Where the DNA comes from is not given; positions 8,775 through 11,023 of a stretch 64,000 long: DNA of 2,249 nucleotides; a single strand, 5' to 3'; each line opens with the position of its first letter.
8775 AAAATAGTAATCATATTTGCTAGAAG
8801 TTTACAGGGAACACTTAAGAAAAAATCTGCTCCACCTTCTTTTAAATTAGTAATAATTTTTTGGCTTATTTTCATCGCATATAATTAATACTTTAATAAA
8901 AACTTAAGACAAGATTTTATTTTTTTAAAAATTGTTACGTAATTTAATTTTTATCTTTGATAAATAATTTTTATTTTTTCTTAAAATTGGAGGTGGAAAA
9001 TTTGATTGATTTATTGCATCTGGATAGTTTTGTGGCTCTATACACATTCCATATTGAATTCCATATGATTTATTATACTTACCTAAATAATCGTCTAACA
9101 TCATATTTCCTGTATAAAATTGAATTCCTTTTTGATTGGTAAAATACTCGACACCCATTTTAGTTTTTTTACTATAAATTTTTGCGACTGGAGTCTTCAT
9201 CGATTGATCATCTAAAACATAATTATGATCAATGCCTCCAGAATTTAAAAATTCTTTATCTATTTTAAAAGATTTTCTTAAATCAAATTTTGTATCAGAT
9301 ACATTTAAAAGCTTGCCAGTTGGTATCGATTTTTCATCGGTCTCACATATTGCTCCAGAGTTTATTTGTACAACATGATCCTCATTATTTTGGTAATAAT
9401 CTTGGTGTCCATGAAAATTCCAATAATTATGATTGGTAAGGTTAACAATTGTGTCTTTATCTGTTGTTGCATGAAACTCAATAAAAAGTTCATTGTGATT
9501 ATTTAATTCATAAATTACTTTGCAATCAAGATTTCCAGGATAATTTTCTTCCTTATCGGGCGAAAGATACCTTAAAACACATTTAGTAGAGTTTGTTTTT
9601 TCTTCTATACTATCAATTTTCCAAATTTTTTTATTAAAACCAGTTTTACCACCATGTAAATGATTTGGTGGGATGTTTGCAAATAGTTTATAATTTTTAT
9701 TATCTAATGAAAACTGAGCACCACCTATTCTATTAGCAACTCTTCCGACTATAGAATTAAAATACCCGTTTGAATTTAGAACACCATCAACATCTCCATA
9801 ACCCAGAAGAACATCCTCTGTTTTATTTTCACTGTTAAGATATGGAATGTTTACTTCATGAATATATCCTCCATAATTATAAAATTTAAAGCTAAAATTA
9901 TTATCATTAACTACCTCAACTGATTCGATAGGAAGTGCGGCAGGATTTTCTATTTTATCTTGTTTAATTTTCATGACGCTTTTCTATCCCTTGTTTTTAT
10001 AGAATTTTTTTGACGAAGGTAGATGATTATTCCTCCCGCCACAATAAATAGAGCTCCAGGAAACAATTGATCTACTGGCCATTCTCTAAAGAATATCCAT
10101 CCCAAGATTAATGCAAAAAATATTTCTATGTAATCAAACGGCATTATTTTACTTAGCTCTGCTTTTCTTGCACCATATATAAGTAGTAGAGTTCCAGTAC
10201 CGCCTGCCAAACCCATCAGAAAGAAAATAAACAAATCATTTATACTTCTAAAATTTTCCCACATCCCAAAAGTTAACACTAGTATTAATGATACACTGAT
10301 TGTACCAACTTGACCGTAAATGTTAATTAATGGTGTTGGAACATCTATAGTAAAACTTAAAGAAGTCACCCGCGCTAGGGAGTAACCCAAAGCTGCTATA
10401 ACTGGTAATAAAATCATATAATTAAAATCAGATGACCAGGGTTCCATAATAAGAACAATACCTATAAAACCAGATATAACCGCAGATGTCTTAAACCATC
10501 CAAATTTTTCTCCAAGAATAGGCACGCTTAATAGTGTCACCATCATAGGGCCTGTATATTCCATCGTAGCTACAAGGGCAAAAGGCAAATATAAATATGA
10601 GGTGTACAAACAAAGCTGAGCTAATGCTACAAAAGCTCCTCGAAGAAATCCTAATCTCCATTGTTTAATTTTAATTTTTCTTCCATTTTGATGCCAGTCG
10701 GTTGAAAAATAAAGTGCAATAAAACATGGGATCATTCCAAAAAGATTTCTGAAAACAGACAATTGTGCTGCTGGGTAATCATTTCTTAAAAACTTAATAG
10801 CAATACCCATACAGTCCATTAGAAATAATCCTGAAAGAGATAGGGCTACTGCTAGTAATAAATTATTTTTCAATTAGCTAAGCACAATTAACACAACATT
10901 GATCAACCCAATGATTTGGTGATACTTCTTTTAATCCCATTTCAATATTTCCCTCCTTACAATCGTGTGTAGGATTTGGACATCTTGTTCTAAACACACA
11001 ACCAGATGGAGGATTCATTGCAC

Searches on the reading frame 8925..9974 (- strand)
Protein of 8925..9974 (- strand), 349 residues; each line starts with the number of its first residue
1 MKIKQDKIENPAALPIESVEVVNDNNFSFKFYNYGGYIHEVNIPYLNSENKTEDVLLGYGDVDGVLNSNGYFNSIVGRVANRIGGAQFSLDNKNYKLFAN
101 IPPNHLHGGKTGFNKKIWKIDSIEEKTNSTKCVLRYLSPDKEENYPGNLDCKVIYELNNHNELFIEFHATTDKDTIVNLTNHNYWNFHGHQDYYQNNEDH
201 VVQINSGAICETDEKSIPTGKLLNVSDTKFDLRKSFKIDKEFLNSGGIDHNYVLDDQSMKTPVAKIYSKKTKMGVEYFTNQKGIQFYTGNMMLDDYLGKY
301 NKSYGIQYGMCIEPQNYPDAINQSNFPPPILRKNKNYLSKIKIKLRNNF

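Call 15: search_protein_families(library=ncbifam, proteins=[window:8925-9974:-], max_evalue=1e-10)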
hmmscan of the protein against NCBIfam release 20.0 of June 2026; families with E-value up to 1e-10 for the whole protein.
window:8925-9974:- (349 aa): 2 families
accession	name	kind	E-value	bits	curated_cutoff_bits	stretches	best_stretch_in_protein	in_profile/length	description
TIGR02636.1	galM_Leloir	equivalog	2.2e-76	257.1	397.65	1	16-341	4-331/336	galactose-1-epimerase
NF008277.0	PRK11055.1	subfamily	3.6e-66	223.7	240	1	13-342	13-343/349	galactose-1-epimerase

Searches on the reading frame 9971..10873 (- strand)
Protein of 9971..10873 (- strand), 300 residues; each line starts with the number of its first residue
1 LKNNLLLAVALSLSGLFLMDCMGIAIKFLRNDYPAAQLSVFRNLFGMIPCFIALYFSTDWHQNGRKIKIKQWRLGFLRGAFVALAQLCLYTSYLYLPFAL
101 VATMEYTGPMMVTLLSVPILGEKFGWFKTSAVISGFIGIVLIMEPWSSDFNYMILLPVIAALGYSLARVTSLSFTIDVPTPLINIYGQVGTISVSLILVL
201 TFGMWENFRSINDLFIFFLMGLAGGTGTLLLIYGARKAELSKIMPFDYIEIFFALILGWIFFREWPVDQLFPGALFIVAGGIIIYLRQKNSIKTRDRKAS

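Call 15: search_protein_families(library=ncbifam, proteins=[window:9971-10873:-], max_evalue=1e-10)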
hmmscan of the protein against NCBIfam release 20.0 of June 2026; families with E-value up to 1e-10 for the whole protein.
window:9971-10873:- (300 aa): 1 family
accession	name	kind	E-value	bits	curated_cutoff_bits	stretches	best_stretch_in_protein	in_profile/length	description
TIGR00950.1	2A78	equivalog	7.3e-12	45.3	230.2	1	34-278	16-260/264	carboxylate/amino acid/amine transporter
